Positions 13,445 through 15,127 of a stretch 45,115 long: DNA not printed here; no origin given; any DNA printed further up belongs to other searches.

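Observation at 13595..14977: Non-pyrrolysine homologue of monomethylamine methyltransferase MtmB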

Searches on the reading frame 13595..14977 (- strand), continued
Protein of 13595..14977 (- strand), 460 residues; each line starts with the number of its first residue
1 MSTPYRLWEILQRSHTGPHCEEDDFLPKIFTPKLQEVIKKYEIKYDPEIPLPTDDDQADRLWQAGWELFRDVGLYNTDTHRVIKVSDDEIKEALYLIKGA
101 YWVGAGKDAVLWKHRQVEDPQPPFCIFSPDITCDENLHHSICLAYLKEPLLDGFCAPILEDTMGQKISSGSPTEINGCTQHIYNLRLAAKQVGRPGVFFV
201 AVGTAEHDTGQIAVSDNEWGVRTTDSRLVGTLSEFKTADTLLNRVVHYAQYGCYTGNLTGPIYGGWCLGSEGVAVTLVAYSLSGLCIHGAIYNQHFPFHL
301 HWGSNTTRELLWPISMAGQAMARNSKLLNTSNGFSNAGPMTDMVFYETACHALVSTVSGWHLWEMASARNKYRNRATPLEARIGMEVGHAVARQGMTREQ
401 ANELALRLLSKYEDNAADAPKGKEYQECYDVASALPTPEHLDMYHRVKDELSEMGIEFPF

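Call 31: search_protein_representatives(protein=window:13595-14977:-)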
Query: 460 residues. Proteins with E-value up to 0.001 (for the whole library): 1065; up to 1e-10: 601; up to 1e-30: 213. The best 150 are listed.
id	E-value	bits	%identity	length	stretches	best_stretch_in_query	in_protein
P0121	2.1e-162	557.4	54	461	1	3-460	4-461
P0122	4.4e-94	332.1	37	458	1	8-458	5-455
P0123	1.8e-93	330.1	37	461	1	7-459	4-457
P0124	1.6e-89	317.0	37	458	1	9-458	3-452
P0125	1.8e-84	300.4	37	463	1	7-459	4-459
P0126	2.7e-84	299.8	37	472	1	6-456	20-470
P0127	7.3e-83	295.1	73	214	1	128-300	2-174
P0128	1.5e-81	290.8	36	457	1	8-458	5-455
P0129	2.0e-81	290.3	38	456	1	8-457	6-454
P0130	6.8e-77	275.4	35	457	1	9-460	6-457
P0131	2.3e-75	270.4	36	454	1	6-458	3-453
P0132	1.5e-74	267.7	35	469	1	10-457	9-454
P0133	7.4e-74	265.4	34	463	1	3-457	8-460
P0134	2.8e-73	263.5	35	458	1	5-458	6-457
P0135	2.9e-73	263.5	34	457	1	8-456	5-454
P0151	4.3e-68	246.4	34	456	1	7-457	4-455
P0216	6.3e-49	183.2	30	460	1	9-454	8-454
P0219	8.4e-49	182.8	30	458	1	9-457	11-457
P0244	2.1e-44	168.3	26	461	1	9-458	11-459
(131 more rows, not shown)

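Call 33: list_cluster_members(proteins=[P0244, P0219, P0216, P0151, P0121, P0122, P0123, P0124, P0125, P0126])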
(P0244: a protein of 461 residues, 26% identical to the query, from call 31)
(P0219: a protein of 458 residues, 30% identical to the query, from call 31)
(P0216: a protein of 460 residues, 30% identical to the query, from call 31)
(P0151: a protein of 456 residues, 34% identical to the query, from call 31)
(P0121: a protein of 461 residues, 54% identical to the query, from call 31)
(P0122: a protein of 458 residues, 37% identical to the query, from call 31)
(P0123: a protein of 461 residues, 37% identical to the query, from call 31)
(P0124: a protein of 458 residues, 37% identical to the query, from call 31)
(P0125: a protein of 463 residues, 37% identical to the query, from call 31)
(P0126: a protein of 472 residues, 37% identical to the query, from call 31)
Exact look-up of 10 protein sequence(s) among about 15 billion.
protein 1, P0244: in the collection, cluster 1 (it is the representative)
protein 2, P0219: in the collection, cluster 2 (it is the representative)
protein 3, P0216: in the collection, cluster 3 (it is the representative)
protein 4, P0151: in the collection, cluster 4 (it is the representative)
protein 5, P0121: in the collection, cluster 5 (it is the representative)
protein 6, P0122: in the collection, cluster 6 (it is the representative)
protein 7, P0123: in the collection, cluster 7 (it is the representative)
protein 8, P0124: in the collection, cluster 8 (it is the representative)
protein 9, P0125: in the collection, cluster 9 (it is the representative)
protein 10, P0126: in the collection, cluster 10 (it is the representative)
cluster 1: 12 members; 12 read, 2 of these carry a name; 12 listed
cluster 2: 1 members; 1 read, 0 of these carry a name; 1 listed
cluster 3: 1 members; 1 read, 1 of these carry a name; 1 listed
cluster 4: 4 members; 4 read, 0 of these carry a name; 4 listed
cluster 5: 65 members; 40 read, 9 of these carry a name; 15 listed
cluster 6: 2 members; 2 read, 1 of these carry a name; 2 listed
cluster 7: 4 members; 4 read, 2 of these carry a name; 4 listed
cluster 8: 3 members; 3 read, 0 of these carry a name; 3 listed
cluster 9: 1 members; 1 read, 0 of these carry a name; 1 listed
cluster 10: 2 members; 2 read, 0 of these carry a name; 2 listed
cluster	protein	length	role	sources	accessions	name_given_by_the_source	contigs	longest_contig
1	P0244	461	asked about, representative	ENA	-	-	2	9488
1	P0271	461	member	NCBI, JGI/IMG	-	methylamine--corrinoid protein Co-methyltransferase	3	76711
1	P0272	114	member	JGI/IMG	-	methylamine--corrinoid protein Co-methyltransferase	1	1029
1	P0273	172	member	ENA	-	-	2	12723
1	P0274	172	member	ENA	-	-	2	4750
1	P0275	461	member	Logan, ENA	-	-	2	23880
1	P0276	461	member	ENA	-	-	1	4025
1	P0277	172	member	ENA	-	-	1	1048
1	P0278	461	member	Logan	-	-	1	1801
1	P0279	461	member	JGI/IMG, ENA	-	-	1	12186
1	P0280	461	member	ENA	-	-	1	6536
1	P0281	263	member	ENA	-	-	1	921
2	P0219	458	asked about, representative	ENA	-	-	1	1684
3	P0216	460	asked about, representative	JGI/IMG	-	methylamine--corrinoid protein Co-methyltransferase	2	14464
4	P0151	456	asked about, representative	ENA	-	-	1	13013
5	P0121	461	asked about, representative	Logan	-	-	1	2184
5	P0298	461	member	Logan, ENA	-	-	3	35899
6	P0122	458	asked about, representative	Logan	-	-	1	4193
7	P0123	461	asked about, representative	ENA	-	-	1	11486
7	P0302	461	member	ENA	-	-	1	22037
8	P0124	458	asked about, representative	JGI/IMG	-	-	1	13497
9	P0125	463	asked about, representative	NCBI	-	-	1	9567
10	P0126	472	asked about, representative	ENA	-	-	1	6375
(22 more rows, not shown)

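Call 34: find_encoding_contigs(protein=P0271, flank=6000, max_places=3)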
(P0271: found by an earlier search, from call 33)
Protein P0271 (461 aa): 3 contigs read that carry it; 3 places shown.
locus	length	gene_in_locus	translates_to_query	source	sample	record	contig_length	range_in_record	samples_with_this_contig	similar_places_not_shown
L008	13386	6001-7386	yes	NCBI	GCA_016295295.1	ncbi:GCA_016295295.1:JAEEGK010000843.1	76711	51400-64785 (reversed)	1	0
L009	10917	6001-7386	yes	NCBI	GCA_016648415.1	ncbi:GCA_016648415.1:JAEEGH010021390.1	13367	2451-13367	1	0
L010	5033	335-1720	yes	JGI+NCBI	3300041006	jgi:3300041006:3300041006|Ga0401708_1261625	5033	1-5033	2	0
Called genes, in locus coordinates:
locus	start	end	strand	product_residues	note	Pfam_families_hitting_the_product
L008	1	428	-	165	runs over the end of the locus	-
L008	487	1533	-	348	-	PF01208:URO-D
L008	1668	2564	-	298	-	PF12838:Fer4_7 (weak), PF13187:Fer4_9 (weak), PF13237:Fer4_10 (weak), PF02754:CCG (faint)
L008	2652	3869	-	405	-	PF00909:Ammonium_transp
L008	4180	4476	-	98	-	-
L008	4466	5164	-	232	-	PF02403:Seryl_tRNA_N (faint), PF04977:DivIC (faint)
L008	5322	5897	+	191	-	-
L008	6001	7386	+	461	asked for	PF05369:MtmB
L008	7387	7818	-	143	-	PF01592:NifU_N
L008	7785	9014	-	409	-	PF00266:Aminotran_5, PF01212:Beta_elim_lyase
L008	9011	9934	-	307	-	PF04204:HTS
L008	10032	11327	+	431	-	PF01053:Cys_Met_Meta_PP, PF00155:Aminotran_1_2, PF01041:DegT_DnrJ_EryC1, PF00266:Aminotran_5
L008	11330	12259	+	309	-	PF00291:PALP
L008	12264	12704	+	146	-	PF02082:Rrf2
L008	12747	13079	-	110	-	PF12675:DUF3795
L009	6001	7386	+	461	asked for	PF05369:MtmB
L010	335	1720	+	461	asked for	PF05369:MtmB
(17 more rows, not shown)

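Call 36: find_related_loci(query=A1, collection=genome_contigs, flank=6000)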
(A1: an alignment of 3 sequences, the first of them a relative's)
Query A1 (461 aa) in genome_contigs; peptide patterns used: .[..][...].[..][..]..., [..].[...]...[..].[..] (x = any residue, [..] = any of these).
125 stretches matched a pattern; 77 encode a relative of the query (tblastn E <= 1e-3); 77 distinct loci.
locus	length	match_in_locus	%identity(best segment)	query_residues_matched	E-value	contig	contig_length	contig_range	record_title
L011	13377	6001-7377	53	1-460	2e-164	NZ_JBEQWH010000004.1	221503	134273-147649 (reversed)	Candidatus Methanoprimaticola sp. MG2 NODE_4_length_221503_cov_229.688, whole genome shotgun sequence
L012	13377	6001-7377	51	1-459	2e-159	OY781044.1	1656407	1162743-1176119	MAG: Candidatus Methanomethylophilaceae archaeon isolate 11c15bc4-9f39-4069-9170-00aaf79b19ed genome assembly, chromosom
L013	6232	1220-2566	50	11-459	9e-157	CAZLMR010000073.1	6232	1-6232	MAG TPA_asm: uncultured Methanomassiliicoccales archaeon isolate SRP315200_co1_81 genome assembly, contig: NODE_30891_le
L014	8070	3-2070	49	1-461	1e-154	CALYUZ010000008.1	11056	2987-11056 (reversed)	MAG: uncultured Methanomassiliicoccaceae bacterium isolate SRR7188232_bin.47_metaWRAP_v1.3_MAG genome assembly, contig:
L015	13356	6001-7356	50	11-461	9e-155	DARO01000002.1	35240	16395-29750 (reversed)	MAG TPA_asm: Methanomassiliicoccaceae archaeon UBA71 UBA71_contig_6064, whole genome shotgun sequence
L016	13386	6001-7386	47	1-461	7e-154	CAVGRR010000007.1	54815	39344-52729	Eggerthellaceae bacterium isolate H07613-L1_cleanbin_000013 genome assembly, contig: Spades_H07613-L1_contig_160, whole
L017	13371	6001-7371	48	1-457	3e-153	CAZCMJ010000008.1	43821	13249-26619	MAG TPA_asm: uncultured Methanomassiliicoccales archaeon isolate SRP350583_co2_392 genome assembly, contig: NODE_1045_le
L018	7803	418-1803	47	1-461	2e-152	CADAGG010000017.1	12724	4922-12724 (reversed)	methanogenic archaeon isolate RUG13270 genome assembly, contig: RUG13270_asm_17, whole genome shotgun sequence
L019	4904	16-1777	48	1-460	4e-155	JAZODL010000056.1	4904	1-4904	MAG: Candidatus Methanomethylophilaceae archaeon isolate T1900044751_TS20190417.MAGScoT_cleanbin_000147 SGB_2223_k141_19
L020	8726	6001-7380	47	1-461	2e-152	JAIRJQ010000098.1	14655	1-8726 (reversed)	MAG: Methanomassiliicoccaceae archaeon isolate Aly426_bin2 k119_1459669, whole genome shotgun sequence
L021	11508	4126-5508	46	1-461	2e-152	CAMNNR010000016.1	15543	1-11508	MAG: uncultured Thermoplasmata archaeon isolate SRR873597_bin.155_metaWRAP_v1.3_MAG genome assembly, contig: NODE.9425_l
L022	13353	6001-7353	48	11-461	3e-151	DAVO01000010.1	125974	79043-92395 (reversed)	MAG TPA_asm: Methanomassiliicoccaceae archaeon UBA72 UBA72_contig_3201, whole genome shotgun sequence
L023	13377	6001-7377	48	1-459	5e-151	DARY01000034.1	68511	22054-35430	MAG TPA_asm: Candidatus Methanomethylophilus sp. UBA78 UBA78_contig_17452, whole genome shotgun sequence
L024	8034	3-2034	48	1-461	6e-151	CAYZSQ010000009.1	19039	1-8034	MAG TPA_asm: uncultured Methanomassiliicoccales archaeon isolate SRP141132_co6_82 genome assembly, contig: NODE_2301_len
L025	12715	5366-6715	47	11-460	1e-150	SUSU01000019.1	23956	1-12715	MAG: Thermoplasmata archaeon isolate SIG2 NODE_262_length_23956_cov_5.902467, whole genome shotgun sequence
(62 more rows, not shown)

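Call 42: find_homologous_proteins(query=A2, max_evalue=1e-20)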
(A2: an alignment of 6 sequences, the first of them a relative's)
Query A2 (6 sequences) (459 aa, profile of the alignment): 33 proteins with E <= 1e-20 among 8000 candidates.
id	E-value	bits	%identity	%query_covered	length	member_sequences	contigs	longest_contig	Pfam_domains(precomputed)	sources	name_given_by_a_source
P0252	5.6e-209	713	100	100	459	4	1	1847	PF05369.19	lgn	-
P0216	1.8e-199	681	30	97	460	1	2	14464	PF05369.19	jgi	jgi:methylamine--corrinoid protein Co-methyltransferase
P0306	2.1e-193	661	81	100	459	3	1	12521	PF05369.19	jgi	-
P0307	3.3e-191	654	77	100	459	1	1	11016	PF05369.19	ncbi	-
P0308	4.2e-191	654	81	100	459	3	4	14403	PF05369.19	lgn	-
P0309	1.4e-189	649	80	100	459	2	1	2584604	PF05369.19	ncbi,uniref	ncbi:monomethylamine:corrinoid methyltransferase [Methanococcoides methylutens]|uniref:monomethylami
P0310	9.5e-188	643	72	100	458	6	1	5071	PF05369.19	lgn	-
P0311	4.4e-185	634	73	100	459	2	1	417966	PF05369.19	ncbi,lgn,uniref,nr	ncbi:monomethylamine:corrinoid methyltransferase [Methanococcoides sp. AM1]|uniref:monomethylamine:c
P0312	2.9e-179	615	69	100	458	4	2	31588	PF05369.19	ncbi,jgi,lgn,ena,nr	ncbi:MAG TPA: hypothetical protein DCG34_10315 [Clostridiales bacterium]|jgi:methylamine--corrinoid 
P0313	7.0e-179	614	69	100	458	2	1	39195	PF05369.19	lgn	-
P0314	1.2e-157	544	53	100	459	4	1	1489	PF05369.19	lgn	-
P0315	1.3e-125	438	33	95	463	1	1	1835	PF05369.19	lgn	-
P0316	9.1e-123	429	35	100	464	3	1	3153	PF05369.19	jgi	-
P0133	1.5e-122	428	34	99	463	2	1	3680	PF05369.19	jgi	-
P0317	5.6e-120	419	29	99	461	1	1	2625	PF05369.19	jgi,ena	-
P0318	5.3e-116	406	33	99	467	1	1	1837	PF05369.19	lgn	-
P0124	9.9e-114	399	33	96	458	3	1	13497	PF05369.19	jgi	-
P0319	1.1e-112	395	32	99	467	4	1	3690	PF05369.19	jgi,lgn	jgi:methylamine--corrinoid protein Co-methyltransferase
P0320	4.5e-109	383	31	99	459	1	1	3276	PF05369.19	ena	-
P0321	2.7e-107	378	29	99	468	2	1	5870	PF05369.19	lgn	-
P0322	5.8e-107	376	30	96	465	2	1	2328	PF05369.19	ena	-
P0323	1.2e-106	375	30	96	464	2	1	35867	PF05369.19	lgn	-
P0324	2.8e-105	371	28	99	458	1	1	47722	PF05369.19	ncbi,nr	ncbi:MAG: monomethylamine:corrinoid methyltransferase [Acidimicrobiia bacterium]|nr:monomethylamine:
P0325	1.8e-102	362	29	95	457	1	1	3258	PF05369.19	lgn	-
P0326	1.8e-101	358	29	99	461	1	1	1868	PF05369.19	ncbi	-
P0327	1.5e-99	352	30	99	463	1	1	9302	PF05369.19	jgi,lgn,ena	-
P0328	4.0e-93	331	28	99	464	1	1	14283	PF05369.19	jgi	jgi:methylamine---corrinoid protein Co-methyltransferase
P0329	8.9e-90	320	26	96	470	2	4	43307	PF05369.19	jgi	jgi:methylamine--corrinoid protein Co-methyltransferase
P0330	1.1e-89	320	26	95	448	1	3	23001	PF05369.19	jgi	jgi:methylamine--corrinoid protein Co-methyltransferase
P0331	3.5e-63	232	24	100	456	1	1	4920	PF05369.19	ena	-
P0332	3.0e-59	219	26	100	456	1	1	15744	PF05369.19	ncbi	-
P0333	9.2e-59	218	29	69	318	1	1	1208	PF05369.19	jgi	jgi:methylamine--corrinoid protein Co-methyltransferase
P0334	2.7e-56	209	32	71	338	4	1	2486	PF05369.19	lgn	-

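Call 44: find_encoding_contigs(protein=P0309, flank=5000, max_places=1)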
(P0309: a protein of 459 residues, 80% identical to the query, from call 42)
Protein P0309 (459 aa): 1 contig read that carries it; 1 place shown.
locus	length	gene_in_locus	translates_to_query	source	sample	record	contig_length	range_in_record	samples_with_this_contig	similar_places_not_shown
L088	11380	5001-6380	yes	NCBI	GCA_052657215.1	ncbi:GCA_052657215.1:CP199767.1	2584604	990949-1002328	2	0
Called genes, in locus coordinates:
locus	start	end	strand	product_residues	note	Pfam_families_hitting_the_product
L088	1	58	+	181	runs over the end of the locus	PF09918:DUF2148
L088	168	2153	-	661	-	PF04312:DUF460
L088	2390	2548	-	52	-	-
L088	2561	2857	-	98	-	-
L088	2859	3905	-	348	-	PF00892:EamA (faint)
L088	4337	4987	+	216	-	PF02607:B12-binding_2, PF02310:B12-binding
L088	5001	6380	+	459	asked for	PF05369:MtmB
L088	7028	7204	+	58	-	-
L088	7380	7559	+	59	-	-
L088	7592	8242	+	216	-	PF02607:B12-binding_2, PF02310:B12-binding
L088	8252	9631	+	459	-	PF05369:MtmB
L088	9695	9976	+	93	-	-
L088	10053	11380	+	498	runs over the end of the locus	PF00989:PAS, PF08448:PAS_4 (faint), PF13426:PAS_9, PF08447:PAS_3, PF00512:HisKA, PF02518:HATPase_c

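Call 46: find_related_loci(query=window:13595-14977:-, collection=metagenome_contigs, flank=10000)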
Query window:13595-14977:- (460 aa) in metagenome_contigs; peptide patterns used: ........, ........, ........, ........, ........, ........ (x = any residue, [..] = any of these).
411 stretches matched a pattern; 229 encode a relative of the query (tblastn E <= 1e-3); the best 80 are kept; 80 distinct loci.
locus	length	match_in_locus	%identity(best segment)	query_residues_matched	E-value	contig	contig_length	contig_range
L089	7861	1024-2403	92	1-460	0e+0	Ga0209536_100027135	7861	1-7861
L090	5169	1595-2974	92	1-460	0e+0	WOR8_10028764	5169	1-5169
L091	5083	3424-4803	92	1-460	0e+0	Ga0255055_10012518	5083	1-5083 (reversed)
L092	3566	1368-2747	90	1-460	0e+0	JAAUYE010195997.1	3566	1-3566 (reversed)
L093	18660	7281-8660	91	1-460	0e+0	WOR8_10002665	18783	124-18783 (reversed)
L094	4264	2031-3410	91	1-460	0e+0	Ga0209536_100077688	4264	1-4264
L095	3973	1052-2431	90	1-460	0e+0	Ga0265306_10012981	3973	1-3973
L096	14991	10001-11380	91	1-460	0e+0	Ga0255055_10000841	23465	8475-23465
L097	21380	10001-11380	91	1-460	0e+0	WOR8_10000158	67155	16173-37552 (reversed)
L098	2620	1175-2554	90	1-460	0e+0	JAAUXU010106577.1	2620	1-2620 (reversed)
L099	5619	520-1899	90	1-460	0e+0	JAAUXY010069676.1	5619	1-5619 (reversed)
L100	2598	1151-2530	89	1-460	0e+0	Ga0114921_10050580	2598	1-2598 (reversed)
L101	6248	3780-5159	89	1-460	0e+0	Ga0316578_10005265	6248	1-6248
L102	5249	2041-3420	88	1-460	0e+0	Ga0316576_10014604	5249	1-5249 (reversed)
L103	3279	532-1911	83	1-460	0e+0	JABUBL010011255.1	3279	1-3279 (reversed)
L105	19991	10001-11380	83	1-460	0e+0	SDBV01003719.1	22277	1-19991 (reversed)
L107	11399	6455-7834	82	1-460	0e+0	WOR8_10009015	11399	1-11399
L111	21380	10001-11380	81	1-460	0e+0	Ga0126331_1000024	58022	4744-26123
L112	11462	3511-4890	82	1-460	0e+0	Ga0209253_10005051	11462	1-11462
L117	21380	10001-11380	81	1-460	0e+0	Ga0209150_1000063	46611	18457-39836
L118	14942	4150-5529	81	1-460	0e+0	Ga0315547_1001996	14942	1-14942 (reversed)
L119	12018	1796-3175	81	1-460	0e+0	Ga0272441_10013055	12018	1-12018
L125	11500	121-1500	80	1-460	0e+0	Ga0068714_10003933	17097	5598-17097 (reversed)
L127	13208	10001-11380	80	1-460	0e+0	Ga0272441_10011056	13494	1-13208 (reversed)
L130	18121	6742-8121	80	1-460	0e+0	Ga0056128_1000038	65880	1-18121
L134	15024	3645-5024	79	1-460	0e+0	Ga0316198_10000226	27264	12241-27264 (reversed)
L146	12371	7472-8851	79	1-460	0e+0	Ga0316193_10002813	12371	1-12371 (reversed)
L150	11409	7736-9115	79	1-460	0e+0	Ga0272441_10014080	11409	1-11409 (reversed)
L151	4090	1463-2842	78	1-460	0e+0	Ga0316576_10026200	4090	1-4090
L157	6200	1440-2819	80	1-460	0e+0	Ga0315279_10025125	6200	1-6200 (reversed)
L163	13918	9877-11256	76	1-460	0e+0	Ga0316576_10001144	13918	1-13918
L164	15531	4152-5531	76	1-460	0e+0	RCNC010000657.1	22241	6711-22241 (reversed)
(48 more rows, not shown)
